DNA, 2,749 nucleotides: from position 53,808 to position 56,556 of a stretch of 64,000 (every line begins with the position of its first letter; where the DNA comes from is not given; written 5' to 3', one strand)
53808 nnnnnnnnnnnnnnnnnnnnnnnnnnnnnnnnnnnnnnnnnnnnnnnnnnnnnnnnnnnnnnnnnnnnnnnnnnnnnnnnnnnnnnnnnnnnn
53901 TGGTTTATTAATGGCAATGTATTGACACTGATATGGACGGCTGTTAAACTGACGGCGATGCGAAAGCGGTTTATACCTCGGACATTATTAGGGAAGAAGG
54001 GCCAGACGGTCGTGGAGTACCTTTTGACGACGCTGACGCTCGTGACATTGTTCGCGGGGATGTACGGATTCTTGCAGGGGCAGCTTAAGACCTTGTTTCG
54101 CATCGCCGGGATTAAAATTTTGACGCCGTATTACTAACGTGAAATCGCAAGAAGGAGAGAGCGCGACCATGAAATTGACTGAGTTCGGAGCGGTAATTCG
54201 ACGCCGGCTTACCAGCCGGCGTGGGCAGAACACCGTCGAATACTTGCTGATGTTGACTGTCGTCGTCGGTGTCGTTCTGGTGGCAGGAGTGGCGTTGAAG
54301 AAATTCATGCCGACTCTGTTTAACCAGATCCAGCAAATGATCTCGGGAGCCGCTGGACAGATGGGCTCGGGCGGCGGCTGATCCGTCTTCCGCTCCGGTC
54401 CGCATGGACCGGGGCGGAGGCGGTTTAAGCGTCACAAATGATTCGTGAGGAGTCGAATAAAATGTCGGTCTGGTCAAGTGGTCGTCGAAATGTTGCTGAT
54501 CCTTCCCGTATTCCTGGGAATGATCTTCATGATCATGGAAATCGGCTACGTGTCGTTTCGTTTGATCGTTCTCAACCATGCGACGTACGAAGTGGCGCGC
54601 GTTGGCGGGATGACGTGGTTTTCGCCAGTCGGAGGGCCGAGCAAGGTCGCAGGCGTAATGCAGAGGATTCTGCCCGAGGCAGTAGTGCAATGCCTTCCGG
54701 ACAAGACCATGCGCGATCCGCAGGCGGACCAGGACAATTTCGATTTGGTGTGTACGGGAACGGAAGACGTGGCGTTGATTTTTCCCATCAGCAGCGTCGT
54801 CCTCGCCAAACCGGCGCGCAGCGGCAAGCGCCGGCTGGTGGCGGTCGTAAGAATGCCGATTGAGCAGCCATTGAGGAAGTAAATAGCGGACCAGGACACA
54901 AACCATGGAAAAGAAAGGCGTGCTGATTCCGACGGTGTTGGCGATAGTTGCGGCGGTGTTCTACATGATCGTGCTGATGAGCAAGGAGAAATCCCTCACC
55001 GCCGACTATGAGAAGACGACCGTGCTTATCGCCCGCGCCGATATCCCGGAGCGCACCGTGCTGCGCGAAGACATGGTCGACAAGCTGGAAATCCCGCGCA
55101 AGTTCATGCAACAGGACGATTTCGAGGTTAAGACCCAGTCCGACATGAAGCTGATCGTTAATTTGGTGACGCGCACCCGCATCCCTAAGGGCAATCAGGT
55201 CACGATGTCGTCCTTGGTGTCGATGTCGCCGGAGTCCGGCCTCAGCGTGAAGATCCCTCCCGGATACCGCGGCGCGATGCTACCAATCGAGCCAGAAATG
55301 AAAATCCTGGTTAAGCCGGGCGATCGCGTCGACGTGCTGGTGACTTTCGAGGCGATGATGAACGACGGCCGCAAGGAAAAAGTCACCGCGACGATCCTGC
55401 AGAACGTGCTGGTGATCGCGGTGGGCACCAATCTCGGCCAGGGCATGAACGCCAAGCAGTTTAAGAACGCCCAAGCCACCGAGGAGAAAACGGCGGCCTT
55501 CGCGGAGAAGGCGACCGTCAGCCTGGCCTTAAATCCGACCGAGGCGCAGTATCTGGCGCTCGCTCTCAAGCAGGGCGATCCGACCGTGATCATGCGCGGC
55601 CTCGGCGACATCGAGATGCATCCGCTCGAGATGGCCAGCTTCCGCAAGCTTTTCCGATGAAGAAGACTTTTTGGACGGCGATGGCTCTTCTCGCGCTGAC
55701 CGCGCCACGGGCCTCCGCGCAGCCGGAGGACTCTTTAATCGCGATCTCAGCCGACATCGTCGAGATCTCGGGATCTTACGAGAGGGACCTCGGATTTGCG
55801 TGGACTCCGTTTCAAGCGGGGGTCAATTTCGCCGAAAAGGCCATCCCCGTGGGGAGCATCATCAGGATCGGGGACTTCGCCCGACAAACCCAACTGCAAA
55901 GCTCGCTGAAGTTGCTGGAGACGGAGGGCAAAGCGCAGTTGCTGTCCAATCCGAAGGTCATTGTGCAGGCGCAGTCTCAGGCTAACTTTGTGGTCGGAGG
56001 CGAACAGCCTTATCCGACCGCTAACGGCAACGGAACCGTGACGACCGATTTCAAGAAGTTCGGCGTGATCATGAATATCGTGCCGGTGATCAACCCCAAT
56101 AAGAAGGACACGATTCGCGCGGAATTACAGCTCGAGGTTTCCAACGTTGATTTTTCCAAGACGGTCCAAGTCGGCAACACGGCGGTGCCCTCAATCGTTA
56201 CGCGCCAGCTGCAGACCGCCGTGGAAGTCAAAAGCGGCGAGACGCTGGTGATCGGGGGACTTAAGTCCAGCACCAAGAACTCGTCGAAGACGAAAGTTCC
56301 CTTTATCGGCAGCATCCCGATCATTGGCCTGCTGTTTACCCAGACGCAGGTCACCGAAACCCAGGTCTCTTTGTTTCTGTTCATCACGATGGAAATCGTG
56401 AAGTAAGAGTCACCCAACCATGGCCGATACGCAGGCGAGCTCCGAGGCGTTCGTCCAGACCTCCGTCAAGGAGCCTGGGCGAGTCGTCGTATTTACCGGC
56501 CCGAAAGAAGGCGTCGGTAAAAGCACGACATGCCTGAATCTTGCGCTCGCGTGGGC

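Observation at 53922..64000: Atypical Tad/Flp-type (type IVc) pilus operon with fused, truncated and extra parts and no prepilin peptidase in view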

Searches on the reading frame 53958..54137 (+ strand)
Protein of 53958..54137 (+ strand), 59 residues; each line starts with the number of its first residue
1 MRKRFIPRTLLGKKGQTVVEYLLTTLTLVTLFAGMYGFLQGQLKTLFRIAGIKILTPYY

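Call 3: search_protein_families(library=pfam, proteins=[window:53958-54137:+], max_evalue=0.01)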
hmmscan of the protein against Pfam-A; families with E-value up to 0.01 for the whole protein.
window:53958-54137:+ (59 aa): 1 family
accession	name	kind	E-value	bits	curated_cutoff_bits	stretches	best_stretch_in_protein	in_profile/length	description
PF06645.18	SPC12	-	0.0072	16.9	23.6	1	14-54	4-45/71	Microsomal signal peptidase 12 kDa subunit (SPC12)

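Call 8: search_protein_families(library=ncbifam, proteins=[window:53958-54137:+], max_evalue=0.01)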
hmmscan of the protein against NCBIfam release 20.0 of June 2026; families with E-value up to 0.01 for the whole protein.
window:53958-54137:+ (59 aa): 0 families

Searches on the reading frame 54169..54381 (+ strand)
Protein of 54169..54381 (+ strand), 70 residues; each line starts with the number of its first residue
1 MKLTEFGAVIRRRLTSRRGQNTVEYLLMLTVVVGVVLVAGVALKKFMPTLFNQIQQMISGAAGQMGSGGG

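Call 3: search_protein_families(library=pfam, proteins=[window:54169-54381:+], max_evalue=0.01)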
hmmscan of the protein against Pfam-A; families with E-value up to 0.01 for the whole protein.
window:54169-54381:+ (70 aa): 3 families
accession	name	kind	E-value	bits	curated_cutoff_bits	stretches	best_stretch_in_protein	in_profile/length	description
PF04021.17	Class_IIIsignal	-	6e-05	23.3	23.7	1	17-40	1-24/27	Class III signal peptide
PF16982.10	Flp1_like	-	0.00012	21.9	33.5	1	18-57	7-46/49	Putative Flagellin, Flp1-like, domain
PF19629.4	DUF6133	-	0.00074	20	27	1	11-59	9-62/65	Family of unknown function (DUF6133)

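Call 8: search_protein_families(library=ncbifam, proteins=[window:54169-54381:+], max_evalue=0.01)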
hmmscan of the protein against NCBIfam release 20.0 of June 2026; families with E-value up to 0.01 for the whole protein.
window:54169-54381:+ (70 aa): 0 families

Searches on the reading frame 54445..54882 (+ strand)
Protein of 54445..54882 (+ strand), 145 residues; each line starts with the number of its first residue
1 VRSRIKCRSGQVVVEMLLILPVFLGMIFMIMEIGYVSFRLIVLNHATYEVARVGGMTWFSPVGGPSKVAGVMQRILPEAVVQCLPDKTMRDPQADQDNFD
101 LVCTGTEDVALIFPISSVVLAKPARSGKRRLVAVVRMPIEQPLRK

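Call 3: search_protein_families(library=pfam, proteins=[window:54445-54882:+], max_evalue=0.01)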
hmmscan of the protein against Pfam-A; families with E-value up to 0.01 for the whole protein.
window:54445-54882:+ (145 aa): 1 family
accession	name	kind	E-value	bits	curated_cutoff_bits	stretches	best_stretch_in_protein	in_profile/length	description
PF07811.17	TadE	-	2.1e-09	37.8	22.9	1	10-52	1-43/43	TadE-like protein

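Call 8: search_protein_families(library=ncbifam, proteins=[window:54445-54882:+], max_evalue=0.01)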
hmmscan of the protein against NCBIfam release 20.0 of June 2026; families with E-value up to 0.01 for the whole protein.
window:54445-54882:+ (145 aa): 0 families

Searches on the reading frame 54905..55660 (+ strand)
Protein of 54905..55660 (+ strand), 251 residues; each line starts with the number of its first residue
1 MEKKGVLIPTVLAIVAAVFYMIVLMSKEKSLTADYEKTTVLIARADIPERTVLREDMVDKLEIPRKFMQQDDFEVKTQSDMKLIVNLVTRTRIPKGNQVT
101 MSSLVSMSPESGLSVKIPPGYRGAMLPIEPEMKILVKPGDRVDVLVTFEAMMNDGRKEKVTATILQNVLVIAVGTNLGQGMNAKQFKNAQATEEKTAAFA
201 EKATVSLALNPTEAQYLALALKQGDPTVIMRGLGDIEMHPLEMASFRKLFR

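Call 3: search_protein_families(library=pfam, proteins=[window:54905-55660:+], max_evalue=0.01)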
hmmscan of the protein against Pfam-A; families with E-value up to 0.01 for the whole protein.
window:54905-55660:+ (251 aa): 2 families
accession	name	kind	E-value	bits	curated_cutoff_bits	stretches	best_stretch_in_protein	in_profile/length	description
PF16976.10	RcpC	-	1.9e-17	63.7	28.8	1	112-231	2-114/114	Flp pilus assembly protein RcpC/CpaB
PF08666.17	SAF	-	7.9e-05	23.6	21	1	39-104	2-62/63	SAF domain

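Call 8: search_protein_families(library=ncbifam, proteins=[window:54905-55660:+], max_evalue=0.01)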
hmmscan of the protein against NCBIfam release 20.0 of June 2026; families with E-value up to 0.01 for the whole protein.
window:54905-55660:+ (251 aa): 1 family
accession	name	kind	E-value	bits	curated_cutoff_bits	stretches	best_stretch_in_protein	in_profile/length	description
TIGR03177.1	pilus_cpaB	equivalog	3.6e-29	101.8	71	1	9-225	7-207/262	Flp pilus assembly protein CpaB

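Call 66: search_solved_structures(query=window:54905-55660:+, max_evalue=0.01, show_alignments=1)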
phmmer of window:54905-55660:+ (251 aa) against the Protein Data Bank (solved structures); distinct sequences matched with E-value up to 0.01: 0.

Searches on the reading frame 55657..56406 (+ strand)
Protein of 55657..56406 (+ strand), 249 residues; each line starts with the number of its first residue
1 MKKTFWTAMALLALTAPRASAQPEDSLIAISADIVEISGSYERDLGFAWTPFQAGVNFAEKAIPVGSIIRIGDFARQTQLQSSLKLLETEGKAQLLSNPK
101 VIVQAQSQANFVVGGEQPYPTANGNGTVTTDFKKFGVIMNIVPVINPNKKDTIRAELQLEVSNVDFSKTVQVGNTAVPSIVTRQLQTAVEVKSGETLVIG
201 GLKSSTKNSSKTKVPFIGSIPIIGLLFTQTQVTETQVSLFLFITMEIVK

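Call 3: search_protein_families(library=pfam, proteins=[window:55657-56406:+], max_evalue=0.01)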
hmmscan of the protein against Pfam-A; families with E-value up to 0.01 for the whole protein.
window:55657-56406:+ (249 aa): 1 family
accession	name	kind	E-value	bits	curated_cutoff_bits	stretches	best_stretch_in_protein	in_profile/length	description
PF00263.26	Secretin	-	4.1e-40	137.6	27.5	1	86-249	1-169/169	Bacterial type II and III secretion system protein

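Call 8: search_protein_families(library=ncbifam, proteins=[window:55657-56406:+], max_evalue=0.01)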
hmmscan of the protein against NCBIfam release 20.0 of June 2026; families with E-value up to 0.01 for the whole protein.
window:55657-56406:+ (249 aa): 9 families
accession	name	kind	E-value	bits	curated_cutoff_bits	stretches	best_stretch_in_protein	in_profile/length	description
TIGR02515.1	IV_pilus_PilQ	subfamily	1.4e-36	126.5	284.35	1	55-249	236-428/428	type IV pilus secretin PilQ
TIGR02517.1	type_II_gspD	equivalog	3.7e-31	108.3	351.35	1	68-248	405-590/600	type II secretion system secretin GspD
TIGR02516.1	type_III_yscC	equivalog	3.3e-25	88.6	238.45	1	25-248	233-461/463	type III secretion system outer membrane ring subunit SctC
TIGR02519.1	pilus_MshL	equivalog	7e-24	84.3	250.2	1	76-248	104-290/290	pilus (MSHA type) biogenesis protein MshL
NF010083.0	PRK13568.1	equivalog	9e-24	84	554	1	79-248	251-417/419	DNA uptake porin HofQ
NF007851.2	PRK10560.1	exception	2.3e-20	72.8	598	1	79-248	243-409/412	DNA uptake porin HofQ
NF042912.1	Amuc_1098_fam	equivalog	2.6e-17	62.2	750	1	178-248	726-796/805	Amuc_1098 family type IV pilus outer membrane protein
NF011873.0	PRK15346.1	equivalog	3.3e-14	52.5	524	1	26-242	271-489/499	EscC/YscC/HrcC family type III secretion system outer membrane ring protein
TIGR02520.1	pilus_B_mal_scr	equivalog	1.9e-05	23.5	287.65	1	126-214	399-484/513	PilN family type IVB pilus formation outer membrane protein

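Call 37: search_solved_structures(query=window:55657-56406:+, max_evalue=0.001, show_alignments=2)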
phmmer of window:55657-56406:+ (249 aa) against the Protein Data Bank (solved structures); distinct sequences matched with E-value up to 0.001: 22.
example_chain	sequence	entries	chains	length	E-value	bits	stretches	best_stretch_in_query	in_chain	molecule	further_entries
8odn_A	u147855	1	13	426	1.5e-27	100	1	83-248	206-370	RcpA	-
6w6m_A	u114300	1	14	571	3e-22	82.6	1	56-248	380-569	Type IV pilus secretin PilQ family protein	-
9x0w_A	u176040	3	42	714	4.6e-22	82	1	69-247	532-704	Fimbrial assembly protein PilQ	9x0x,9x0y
6ve2_A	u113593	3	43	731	5e-22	81.9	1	69-247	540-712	Fimbrial assembly protein PilQ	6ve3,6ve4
6i1y_A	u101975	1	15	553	6.1e-19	71.8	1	86-248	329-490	General secretion pathway protein GspD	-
8jvb_A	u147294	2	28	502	2.4e-18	69.9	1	57-248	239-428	Type II and III secretion system protein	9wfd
5wq7_A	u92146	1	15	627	1.3e-17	67.5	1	86-248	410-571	Putative type II secretion system protein D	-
9k8v_A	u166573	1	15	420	1.6e-17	67.2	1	86-248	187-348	General secretion pathway protein D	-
6i1x_A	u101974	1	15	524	2.5e-17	66.5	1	86-247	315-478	Type II secretion system protein D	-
5wq8_A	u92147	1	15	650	3.7e-17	66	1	86-248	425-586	Type II secretion system protein D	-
5wln_G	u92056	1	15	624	1.7e-16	63.9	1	56-248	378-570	Type II secretion system protein D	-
6hcg_A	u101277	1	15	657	2.3e-16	63.4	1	83-248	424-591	Type II secretion system protein D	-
5wq9_A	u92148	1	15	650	2.5e-16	63.3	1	86-248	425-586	Type II secretion system protein D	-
4av2_A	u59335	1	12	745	3.1e-16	63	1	81-247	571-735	TYPE IV PILUS BIOGENESIS AND COMPETENCE PROTEIN PILQ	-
9sh1_A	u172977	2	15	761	3.1e-16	63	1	81-247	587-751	Type IV pilus biogenesis and competence protein PilQ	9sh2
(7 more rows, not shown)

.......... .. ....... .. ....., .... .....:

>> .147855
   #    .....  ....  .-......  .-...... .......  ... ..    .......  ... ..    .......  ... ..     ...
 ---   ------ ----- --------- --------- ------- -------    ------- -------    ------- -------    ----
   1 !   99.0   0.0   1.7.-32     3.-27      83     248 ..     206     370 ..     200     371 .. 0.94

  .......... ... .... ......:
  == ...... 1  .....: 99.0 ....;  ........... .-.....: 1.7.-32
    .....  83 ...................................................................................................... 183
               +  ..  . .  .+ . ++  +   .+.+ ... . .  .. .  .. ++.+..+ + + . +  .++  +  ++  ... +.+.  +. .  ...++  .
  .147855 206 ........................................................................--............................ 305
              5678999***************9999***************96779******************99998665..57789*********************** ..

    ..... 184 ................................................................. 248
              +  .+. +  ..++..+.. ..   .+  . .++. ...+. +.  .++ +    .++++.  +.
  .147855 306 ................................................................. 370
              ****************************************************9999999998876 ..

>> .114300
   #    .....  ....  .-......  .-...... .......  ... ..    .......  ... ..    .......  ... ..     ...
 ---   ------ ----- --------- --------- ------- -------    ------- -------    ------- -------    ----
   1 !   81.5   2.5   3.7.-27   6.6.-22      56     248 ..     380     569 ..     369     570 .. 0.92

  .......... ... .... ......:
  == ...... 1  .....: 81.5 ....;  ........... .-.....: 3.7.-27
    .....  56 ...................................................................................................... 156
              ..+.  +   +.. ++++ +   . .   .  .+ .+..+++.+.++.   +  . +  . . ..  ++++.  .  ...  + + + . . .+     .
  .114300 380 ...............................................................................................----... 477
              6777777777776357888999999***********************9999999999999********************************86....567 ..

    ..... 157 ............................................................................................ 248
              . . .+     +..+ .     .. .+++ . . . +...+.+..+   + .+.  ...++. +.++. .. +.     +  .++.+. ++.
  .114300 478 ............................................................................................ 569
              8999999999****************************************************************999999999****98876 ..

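Call 59: find_homologous_proteins(query=window:55657-56406:+, max_evalue=0.00001)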
Query window:55657-56406:+ (249 aa): 707 proteins with E <= 0.00001 among 1320 candidates; the best 120 are listed.
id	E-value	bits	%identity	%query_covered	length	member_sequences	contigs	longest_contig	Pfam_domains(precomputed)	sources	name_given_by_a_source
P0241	3.3e-152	522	100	100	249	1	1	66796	PF00263.27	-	-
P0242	1.5e-139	481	90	100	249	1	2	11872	PF00263.27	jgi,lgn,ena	-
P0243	3.0e-139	480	93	92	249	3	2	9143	PF00263.27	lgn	-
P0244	1.2e-138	478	90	100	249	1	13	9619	PF00263.27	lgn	-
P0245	4.6e-138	476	91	92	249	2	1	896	PF00263.27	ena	-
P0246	5.1e-138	476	89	100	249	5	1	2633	PF00263.27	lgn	-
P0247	7.2e-138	475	89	100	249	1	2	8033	PF00263.27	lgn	-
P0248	9.4e-138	475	93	92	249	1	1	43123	PF00263.27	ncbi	ncbi:MAG: hypothetical protein ACHQ51_11325 [Elusimicrobiota bacterium]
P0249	1.6e-137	474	88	100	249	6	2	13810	PF00263.27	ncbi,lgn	-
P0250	2.0e-137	474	88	100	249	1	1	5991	PF00263.27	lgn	-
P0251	4.1e-137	473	90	92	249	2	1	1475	PF00263.27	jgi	jgi:pilus assembly protein CpaC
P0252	8.5e-137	472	90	92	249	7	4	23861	PF00263.27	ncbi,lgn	-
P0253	7.3e-136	469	87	100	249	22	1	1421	PF00263.27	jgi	jgi:pilus assembly protein CpaC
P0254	8.2e-136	469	88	100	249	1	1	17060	PF00263.27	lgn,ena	-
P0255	2.3e-135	467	86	100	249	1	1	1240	PF00263.27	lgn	-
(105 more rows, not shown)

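Call 71: predict_structure(alignment_id=A2)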
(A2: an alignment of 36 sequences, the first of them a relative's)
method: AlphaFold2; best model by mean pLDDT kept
length: 249 residues; sequences in the alignment: 36
mean_pLDDT: 55.4   pTM: 0.43
mean pLDDT of the five models: 55.4, 48.5, 41.4, 37.2, 36.7
residues with pLDDT >= 90: 0; 70-90: 51; 50-70: 98; < 50: 100
segments of 3 or more residues with pLDDT < 50: 17-23, 42-65, 71-89, 116-121, 130-135, 163-183, 223-225
pLDDT, mean of each block of 10 residues (from residue 1): 69 56 63 62 39 35 49 41 38 62 75 51 49 53 74 69 46 44 58 71 51 52 49 56 75
secondary structure, 60 per line:
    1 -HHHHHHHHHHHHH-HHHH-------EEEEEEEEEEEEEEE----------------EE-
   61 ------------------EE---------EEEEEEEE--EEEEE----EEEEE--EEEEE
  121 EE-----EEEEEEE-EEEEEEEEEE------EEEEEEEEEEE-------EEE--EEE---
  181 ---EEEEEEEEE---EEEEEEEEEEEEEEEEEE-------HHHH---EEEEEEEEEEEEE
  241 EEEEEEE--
elements in order: H2-14 H16-19 E27-41 E90-97 E100-104 E109-113 E116-122 E128-134 E136-145 E152-162 E170-172 E175-177 E184-192 E196-213 H221-224 E228-247

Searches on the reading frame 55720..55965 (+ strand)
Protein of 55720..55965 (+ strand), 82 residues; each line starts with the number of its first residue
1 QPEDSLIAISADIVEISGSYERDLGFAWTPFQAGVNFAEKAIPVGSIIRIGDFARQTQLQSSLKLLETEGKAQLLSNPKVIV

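Call 76: search_protein_families(library=pfam, proteins=[window:55720-55965:+], max_evalue=5)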
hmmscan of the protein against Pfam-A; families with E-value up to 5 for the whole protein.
seq(82 aa): 0 families
